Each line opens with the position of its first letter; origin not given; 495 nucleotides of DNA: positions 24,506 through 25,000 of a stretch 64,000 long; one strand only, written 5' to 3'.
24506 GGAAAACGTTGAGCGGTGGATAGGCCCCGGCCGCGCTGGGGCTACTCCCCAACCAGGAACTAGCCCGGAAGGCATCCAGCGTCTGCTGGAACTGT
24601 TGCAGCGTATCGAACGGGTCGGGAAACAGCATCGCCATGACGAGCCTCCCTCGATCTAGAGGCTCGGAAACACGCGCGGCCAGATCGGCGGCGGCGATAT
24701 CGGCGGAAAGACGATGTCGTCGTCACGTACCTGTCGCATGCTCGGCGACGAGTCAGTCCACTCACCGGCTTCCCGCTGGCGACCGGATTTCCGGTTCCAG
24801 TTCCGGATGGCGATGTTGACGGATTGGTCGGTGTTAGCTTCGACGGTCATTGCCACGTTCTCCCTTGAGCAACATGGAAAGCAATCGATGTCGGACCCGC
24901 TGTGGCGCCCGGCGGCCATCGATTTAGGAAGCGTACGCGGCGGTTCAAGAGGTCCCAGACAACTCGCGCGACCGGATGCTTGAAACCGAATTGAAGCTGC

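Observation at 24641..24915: Small ORF whose stop codon lies inside the hairpin masking the hsp20 ribosome-binding site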

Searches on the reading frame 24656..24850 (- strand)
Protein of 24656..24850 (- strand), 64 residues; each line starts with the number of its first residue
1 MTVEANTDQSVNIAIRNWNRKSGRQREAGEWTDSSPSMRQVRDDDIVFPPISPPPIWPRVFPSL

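Call 6: find_homologous_proteins(query=window:24659-24850:-, max_evalue=10)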
Query seq(64 aa) (64 aa): 1 proteins with E <= 10 among 1 candidates.
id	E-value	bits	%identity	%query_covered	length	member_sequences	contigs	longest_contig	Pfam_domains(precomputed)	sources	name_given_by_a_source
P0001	2.4e-35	137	98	100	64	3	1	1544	-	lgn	-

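Call 8: search_protein_families(library=pfam, proteins=[window:24656-24850:-], max_evalue=1)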
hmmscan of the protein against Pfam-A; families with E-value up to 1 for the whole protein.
window:24656-24850:- (64 aa): 1 family
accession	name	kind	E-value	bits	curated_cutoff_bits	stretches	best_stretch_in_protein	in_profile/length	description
PF12516.13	DUF3719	-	0.22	11.7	23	1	24-48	14-37/66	Protein of unknown function (DUF3719)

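Call 16: find_homologous_proteins(query=A1, max_evalue=1)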
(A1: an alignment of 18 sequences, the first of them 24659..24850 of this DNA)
Query A1 (18 sequences) (64 aa, profile of the alignment): 164 proteins with E <= 1 among 478 candidates; the best 120 are listed.
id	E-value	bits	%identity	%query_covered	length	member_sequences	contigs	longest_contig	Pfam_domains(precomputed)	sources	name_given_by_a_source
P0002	2.5e-15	75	35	100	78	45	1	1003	-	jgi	jgi:hypothetical protein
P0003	1.6e-14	72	37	66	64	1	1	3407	-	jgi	jgi:hypothetical protein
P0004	8.1e-14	70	76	25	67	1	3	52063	-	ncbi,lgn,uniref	ncbi:MAG: hypothetical protein AB7F22_18260 [Reyranella sp.]|uniref:hypothetical protein n=1 Tax=Rey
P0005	3.1e-13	68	73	17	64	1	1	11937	-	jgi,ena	-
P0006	6.5e-13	67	50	38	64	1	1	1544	-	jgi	-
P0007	9.8e-13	67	52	33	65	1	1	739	-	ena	-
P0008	1.6e-12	66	36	100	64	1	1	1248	-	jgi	jgi:hypothetical protein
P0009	9.6e-12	64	54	39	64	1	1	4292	-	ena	-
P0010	3.5e-11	62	75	13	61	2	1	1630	-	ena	-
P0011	1.1e-10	60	59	34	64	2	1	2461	-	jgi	jgi:hypothetical protein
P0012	1.3e-9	57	78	14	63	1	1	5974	-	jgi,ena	-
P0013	2.6e-9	56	43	61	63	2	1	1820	-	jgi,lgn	-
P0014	1.2e-8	54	40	58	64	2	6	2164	-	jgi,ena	jgi:hypothetical protein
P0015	1.2e-8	54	46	56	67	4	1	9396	-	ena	-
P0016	1.7e-8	53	58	28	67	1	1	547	-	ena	-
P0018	1.8e-7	50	83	19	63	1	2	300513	-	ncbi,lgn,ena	-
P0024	6.2e-6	45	60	22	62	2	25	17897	-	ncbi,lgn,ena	-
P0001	1.4e-5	44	98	100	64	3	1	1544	-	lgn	-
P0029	3.4e-5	43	83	9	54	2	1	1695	-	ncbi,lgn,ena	-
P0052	4.0e-4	39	47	100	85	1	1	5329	-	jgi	jgi:hypothetical protein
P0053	4.1e-4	39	44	100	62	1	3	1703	-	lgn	-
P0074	1.9e-3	37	45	67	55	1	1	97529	-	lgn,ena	-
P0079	2.1e-3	37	43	100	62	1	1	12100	-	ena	-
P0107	7.5e-3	35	39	56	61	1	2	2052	-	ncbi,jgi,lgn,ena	jgi:hypothetical protein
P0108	8.2e-3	35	73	22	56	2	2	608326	-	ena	-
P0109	8.7e-3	35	48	61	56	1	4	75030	-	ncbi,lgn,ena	-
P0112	9.3e-3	35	28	77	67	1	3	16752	-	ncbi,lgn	-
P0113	9.7e-3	35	37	66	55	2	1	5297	-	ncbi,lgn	-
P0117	1.4e-2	34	-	-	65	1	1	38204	-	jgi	jgi:hypothetical protein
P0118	1.4e-2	34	83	19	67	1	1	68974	-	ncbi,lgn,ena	-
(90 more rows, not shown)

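Call 21: find_encoding_contigs(protein=P0052, flank=2500, max_places=3)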
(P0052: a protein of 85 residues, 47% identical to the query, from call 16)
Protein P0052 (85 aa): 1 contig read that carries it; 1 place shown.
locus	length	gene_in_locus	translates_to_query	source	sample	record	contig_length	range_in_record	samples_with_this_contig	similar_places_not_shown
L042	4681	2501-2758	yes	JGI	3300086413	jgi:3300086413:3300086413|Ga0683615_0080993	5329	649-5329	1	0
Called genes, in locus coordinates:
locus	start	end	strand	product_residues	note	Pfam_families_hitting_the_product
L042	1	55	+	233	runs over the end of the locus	?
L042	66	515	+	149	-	PF02814:UreE_N, PF05194:UreE_C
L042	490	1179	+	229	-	PF01730:UreF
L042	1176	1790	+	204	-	PF02492:cobW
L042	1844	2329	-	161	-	PF00011:HSP20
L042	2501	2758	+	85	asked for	-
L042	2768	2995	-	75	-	PF01197:Ribosomal_L31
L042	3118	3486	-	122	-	PF06823:DUF1236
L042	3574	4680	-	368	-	?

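Call 22: find_encoding_contigs(protein=P0079, flank=2500, max_places=3)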
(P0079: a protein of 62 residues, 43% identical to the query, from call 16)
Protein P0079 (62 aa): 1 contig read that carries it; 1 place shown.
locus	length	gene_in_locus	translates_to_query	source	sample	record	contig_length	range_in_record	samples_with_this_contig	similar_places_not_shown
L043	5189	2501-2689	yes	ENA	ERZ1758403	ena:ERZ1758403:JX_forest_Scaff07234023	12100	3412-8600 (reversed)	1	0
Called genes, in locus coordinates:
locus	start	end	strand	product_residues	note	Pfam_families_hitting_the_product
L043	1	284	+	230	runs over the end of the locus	PF01730:UreF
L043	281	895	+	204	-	PF03308:MeaB (faint), PF02492:cobW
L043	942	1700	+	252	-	-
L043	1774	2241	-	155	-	PF00011:HSP20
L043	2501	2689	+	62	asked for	-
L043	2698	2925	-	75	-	PF01197:Ribosomal_L31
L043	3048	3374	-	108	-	PF06823:DUF1236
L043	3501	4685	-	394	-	PF00266:Aminotran_5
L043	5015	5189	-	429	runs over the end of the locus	PF00860:Xan_ur_permease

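Call 23: find_encoding_contigs(protein=P0108, flank=3000, max_places=3)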
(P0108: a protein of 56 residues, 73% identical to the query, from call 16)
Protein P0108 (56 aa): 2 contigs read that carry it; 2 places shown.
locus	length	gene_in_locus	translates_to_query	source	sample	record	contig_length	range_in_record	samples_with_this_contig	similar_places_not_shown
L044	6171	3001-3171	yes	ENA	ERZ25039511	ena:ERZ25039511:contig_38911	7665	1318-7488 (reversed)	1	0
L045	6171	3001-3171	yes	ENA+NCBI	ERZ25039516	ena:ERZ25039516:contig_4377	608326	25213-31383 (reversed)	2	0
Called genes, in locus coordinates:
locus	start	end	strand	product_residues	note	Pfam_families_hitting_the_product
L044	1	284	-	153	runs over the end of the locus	?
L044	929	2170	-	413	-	PF07969:Amidohydro_3 (weak), PF01979:Amidohydro_1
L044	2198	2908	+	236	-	PF06508:QueC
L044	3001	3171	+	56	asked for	-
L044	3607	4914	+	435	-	PF00183:HSP90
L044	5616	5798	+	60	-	-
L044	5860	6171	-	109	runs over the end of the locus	-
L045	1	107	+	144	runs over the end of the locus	PF04828:GFA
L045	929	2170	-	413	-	PF07969:Amidohydro_3 (weak), PF01979:Amidohydro_1, PF07969:Amidohydro_3 (weak)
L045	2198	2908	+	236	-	PF06508:QueC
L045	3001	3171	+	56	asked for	-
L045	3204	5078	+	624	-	PF02518:HATPase_c (faint), PF13589:HATPase_c_3, PF00183:HSP90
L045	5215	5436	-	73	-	PF11941:DUF3459 (weak)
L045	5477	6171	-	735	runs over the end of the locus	PF14742:GDE_N_bis, PF22422:MGH1-like_GH, PF17389:Bac_rhamnosid6H, PF06202:GDE_C (weak)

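Call 25: find_encoding_contigs(protein=P0018, flank=3000, max_places=2)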
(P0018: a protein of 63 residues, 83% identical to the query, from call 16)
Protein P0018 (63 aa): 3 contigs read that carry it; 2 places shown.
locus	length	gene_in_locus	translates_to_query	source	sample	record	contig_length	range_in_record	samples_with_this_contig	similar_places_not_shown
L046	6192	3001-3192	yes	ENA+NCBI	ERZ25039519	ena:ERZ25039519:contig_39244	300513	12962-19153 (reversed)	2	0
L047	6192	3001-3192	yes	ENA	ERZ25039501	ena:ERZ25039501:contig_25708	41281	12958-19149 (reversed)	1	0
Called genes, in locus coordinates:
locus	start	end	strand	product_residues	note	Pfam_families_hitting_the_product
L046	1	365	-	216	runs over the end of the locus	PF00440:TetR_N, PF14246:TetR_C_7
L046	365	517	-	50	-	-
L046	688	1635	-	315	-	PF00903:Glyoxalase (faint)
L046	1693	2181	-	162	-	PF10003:DUF2244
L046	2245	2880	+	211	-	PF00730:HhH-GPD, PF00633:HHH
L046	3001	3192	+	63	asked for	-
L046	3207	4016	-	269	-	PF01113:DapB_N, PF05173:DapB_C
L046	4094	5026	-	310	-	PF04389:Peptidase_M28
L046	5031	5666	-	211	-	-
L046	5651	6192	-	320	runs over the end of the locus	PF01564:Spermine_synth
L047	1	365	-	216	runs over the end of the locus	PF00440:TetR_N, PF14246:TetR_C_7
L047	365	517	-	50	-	-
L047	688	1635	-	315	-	PF00903:Glyoxalase (faint)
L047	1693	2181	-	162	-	PF10003:DUF2244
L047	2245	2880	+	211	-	PF00730:HhH-GPD, PF00633:HHH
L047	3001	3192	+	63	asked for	-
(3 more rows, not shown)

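Call 26: find_encoding_contigs(protein=P0074, flank=3000, max_places=2)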
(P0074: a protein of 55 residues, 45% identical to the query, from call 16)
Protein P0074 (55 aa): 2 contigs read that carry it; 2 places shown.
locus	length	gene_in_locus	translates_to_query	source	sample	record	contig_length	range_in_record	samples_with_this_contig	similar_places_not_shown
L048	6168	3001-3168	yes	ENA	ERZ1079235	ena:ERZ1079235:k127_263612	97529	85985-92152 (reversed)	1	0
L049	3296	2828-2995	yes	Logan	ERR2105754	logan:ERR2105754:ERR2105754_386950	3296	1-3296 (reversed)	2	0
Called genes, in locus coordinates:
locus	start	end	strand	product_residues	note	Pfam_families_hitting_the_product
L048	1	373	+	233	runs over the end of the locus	PF06508:QueC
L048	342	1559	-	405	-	PF01425:Amidase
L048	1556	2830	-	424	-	PF00355:Rieske, PF00848:Ring_hydroxyl_A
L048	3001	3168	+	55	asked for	-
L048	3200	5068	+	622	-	PF02518:HATPase_c (faint), PF13589:HATPase_c_3, PF00183:HSP90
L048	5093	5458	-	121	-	PF04234:CopC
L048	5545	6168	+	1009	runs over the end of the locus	PF13448:DUF4114 (weak)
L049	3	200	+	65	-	?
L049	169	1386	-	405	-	PF01425:Amidase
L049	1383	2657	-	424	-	PF00355:Rieske, PF00848:Ring_hydroxyl_A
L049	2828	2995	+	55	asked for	-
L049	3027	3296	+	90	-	?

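Call 27: find_encoding_contigs(protein=P0118, flank=3000, max_places=2)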
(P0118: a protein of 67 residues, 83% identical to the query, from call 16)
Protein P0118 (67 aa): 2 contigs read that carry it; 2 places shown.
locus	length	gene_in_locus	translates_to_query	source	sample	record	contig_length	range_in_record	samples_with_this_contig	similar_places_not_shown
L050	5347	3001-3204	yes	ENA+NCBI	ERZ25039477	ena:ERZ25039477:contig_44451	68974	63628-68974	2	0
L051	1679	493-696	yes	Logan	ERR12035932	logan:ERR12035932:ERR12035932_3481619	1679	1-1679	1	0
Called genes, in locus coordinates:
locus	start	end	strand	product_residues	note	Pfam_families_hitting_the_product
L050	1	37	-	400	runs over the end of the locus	PF01321:Creatinase_N, PF00557:Peptidase_M24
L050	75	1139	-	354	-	PF07883:Cupin_2 (faint)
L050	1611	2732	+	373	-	PF07690:MFS_1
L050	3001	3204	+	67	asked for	-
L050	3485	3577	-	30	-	-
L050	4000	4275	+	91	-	PF14023:Bestrophin-like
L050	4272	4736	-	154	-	PF08982:AtaL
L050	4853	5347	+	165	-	?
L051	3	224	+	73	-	?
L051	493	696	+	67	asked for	-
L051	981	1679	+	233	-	?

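Call 28: find_encoding_contigs(protein=P0117, flank=3000, max_places=2)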
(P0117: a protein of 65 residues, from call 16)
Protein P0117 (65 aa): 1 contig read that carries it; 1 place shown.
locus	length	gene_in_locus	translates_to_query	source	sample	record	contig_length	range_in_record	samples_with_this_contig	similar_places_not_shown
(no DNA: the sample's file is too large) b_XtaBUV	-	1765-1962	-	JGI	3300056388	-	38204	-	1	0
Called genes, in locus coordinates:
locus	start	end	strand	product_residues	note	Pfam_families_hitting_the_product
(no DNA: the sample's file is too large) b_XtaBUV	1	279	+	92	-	?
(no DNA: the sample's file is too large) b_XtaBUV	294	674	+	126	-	PF13767:DUF4168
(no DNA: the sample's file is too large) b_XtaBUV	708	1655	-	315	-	-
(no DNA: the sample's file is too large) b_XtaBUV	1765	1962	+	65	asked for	-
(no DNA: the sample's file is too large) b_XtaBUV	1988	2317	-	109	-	-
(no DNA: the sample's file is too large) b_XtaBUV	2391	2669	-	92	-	-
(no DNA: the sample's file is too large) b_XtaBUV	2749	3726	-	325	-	-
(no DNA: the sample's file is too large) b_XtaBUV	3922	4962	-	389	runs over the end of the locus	PF00108:Thiolase_N, PF00109:ketoacyl-synt (faint), PF02803:Thiolase_C, PF22691:Thiolase_C_1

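Call 30: list_cluster_members(proteins=[P0018, P0024, P0029, P0107, P0109, P0112, P0113, P0118, P0108, P0001])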
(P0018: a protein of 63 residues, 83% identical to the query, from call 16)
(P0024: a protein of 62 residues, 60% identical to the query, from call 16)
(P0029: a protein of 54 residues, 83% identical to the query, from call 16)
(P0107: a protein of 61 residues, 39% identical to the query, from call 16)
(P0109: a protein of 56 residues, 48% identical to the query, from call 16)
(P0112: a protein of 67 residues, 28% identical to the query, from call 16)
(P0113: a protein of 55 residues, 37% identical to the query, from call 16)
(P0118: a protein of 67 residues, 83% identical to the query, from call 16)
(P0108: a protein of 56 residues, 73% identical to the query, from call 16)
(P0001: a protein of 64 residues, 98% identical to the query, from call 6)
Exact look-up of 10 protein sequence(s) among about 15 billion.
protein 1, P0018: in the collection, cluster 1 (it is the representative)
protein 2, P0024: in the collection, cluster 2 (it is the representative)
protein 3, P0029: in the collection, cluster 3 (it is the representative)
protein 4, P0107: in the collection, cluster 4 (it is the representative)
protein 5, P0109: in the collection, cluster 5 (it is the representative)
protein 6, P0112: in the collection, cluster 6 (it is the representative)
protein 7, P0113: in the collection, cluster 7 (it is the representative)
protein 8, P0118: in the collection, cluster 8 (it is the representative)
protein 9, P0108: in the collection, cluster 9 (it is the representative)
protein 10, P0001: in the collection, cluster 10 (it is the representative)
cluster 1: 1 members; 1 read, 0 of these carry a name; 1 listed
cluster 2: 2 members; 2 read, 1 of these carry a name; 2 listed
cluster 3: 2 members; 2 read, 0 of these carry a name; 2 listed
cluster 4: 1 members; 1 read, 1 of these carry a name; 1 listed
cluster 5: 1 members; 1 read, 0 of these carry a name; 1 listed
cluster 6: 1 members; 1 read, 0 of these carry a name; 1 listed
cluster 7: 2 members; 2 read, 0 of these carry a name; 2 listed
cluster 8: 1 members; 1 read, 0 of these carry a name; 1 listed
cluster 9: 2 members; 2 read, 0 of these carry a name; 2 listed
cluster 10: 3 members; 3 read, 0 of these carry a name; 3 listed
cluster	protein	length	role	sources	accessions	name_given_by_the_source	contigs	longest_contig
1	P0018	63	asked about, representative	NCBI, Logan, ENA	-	-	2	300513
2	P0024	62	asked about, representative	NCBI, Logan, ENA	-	-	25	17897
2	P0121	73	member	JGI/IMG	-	hypothetical protein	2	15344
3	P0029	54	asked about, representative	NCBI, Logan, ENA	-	-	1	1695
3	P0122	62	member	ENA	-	-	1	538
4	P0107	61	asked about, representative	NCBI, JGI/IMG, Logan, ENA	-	hypothetical protein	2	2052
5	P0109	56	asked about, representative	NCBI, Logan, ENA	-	-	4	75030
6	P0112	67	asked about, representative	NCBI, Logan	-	-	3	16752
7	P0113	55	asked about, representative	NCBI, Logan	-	-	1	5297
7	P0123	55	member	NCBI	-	-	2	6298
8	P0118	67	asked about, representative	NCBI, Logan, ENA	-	-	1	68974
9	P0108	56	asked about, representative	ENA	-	-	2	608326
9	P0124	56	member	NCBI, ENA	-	-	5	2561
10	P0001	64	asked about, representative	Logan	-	-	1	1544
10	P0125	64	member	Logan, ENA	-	-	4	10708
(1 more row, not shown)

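Call 32: search_solved_structures(query=A1, max_evalue=10, show_alignments=3)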
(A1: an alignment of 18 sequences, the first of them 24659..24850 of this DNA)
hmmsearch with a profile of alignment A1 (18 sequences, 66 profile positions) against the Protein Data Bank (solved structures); distinct sequences matched with E-value up to 10: 1.
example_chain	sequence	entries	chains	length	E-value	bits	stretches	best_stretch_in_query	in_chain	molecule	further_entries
4xrw_A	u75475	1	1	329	0.73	14.2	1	34-64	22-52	BexL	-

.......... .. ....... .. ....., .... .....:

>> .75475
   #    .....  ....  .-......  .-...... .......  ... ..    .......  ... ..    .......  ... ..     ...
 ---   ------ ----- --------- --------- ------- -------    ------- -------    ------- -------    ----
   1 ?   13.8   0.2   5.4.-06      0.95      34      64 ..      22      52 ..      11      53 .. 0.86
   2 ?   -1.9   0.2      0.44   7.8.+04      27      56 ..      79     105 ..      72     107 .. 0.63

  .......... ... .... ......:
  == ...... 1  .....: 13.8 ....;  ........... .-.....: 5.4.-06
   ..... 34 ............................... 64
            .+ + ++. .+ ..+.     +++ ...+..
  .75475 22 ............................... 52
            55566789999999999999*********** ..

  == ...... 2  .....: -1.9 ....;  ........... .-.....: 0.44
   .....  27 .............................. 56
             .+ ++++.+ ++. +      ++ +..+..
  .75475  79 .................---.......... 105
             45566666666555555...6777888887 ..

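Call 40: find_related_loci(query=A3, collection=metagenome_contigs, flank=3000)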
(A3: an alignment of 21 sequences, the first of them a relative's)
Query A3 (57 aa) in metagenome_contigs; peptide patterns used: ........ (x = any residue, [..] = any of these).
351 stretches matched a pattern; 22 encode a relative of the query (tblastn E <= 1e-3); 22 distinct loci.
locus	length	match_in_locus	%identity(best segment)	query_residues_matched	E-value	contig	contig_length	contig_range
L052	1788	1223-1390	84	1-57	1e-26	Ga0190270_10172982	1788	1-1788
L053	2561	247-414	82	1-57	1e-25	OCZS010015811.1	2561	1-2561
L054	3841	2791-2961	83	1-57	6e-25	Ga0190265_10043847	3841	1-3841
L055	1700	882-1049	81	1-57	5e-25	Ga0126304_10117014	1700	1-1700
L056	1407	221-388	81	1-57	9e-25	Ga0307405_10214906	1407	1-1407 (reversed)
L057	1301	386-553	81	1-57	8e-25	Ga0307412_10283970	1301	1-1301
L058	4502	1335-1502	79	1-57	1e-24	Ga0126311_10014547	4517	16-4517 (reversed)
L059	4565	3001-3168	74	1-57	1e-22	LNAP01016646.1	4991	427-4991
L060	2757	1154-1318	75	1-57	3e-22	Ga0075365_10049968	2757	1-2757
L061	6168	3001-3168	74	1-57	7e-22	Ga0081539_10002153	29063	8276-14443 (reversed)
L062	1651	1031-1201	78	1-57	8e-22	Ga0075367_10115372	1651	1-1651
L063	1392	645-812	72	1-57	7e-22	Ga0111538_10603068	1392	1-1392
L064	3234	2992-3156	70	1-57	6e-19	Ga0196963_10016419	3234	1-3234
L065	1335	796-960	65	1-57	2e-18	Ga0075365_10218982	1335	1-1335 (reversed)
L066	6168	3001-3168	70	1-57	4e-14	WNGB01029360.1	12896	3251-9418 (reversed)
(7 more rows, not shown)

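Call 46: search_protein_representatives(alignment_id=A2)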
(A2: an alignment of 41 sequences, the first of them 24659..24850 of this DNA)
Query: 41 sequences, 59 profile positions. Proteins with E-value up to 0.001 (for the whole library): 123; up to 1e-10: 7; up to 1e-30: 0. The best 123 are listed.
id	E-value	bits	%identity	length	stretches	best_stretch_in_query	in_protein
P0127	2.8e-22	95.5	-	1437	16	44-56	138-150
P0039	2.5e-13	66.9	-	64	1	1-59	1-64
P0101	3.7e-13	66.3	-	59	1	1-59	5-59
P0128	3.3e-12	63.3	-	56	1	1-59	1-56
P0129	5.2e-12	62.7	-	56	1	1-59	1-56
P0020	8.4e-12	62.0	-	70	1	1-59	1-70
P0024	5.7e-11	59.3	-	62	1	2-59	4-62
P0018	3.0e-10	57.0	-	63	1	1-59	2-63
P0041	3.6e-10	56.8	-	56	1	1-59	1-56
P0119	7.9e-10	55.7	-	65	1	1-59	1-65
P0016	8.3e-10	55.6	-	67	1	1-59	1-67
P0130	9.9e-10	55.3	-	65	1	1-59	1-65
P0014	1.0e-09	55.3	-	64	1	1-59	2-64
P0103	1.3e-09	55.0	-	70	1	1-59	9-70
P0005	4.4e-09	53.3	-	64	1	2-59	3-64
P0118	2.0e-08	51.2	-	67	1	2-59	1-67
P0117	7.3e-08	49.4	-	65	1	1-59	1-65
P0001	9.0e-08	49.1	-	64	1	2-59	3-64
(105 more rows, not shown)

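Call 55: predict_structure(alignment_id=A2)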
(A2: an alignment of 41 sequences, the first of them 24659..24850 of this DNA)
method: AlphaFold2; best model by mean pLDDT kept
length: 64 residues; sequences in the alignment: 41
mean_pLDDT: 62.8   pTM: 0.19
mean pLDDT of the five models: 62.8, 62.5, 62.0, 61.8, 57.1
residues with pLDDT >= 90: 0; 70-90: 18; 50-70: 42; < 50: 4
segments of 3 or more residues with pLDDT < 50: none
pLDDT, mean of each block of 10 residues (from residue 1): 54 54 53 56 70 87 75
secondary structure, 60 per line:
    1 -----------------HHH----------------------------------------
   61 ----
elements in order:
